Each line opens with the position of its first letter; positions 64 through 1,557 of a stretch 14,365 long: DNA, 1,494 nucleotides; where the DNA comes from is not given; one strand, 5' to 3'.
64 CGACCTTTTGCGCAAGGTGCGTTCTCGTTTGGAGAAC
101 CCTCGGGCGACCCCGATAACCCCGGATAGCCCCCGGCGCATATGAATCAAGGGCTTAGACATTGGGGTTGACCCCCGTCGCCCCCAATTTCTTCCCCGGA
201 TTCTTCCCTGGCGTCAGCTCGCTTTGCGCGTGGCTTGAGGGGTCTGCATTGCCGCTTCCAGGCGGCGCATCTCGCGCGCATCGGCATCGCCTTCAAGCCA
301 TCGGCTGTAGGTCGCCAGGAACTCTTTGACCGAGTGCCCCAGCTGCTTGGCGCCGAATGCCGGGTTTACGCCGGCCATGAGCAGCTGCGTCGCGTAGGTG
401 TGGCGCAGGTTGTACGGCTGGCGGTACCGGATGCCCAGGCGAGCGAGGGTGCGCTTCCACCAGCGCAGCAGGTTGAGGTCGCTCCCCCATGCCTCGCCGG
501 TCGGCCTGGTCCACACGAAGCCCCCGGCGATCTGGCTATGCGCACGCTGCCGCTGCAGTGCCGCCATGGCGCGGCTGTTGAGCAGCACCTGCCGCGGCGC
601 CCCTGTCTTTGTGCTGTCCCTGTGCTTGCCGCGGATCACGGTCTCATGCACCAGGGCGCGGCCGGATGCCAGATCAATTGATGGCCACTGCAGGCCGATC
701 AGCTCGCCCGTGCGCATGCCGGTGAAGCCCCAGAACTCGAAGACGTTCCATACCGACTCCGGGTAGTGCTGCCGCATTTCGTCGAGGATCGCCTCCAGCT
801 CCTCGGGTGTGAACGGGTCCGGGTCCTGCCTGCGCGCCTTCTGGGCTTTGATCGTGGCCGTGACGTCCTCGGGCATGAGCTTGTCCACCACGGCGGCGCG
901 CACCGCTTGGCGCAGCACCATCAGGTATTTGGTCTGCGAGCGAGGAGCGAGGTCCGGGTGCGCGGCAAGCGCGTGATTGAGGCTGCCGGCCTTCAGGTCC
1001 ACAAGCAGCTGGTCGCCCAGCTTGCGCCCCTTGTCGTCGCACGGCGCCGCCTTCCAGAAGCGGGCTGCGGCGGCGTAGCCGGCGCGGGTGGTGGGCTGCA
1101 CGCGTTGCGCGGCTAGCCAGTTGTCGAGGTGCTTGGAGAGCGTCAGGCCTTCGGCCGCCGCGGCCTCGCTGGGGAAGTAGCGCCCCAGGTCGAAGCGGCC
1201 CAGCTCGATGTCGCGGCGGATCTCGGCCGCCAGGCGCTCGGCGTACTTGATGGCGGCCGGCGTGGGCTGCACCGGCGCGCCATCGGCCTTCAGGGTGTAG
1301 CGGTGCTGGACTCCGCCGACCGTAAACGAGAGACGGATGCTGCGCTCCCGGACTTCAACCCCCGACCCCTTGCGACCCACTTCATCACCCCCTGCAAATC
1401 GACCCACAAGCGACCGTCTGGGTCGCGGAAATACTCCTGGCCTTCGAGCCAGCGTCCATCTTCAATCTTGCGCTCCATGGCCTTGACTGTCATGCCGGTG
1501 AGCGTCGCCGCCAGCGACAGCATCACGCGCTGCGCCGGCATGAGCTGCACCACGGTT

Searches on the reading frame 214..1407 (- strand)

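Call 75: search_protein_families(library=pfam, proteins=[window:214-1407:-], max_evalue=0.01)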
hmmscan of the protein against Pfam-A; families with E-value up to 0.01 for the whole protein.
window:214-1407:- (397 aa): 2 families
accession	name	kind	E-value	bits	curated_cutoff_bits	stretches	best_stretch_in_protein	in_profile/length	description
PF12167.14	Arm-DNA-bind_2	-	8.9e-17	61.3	22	1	15-80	2-63/65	Arm DNA-binding domain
PF00589.27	Phage_integrase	-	1.3e-16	61.3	27.1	1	200-368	4-166/172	Phage integrase family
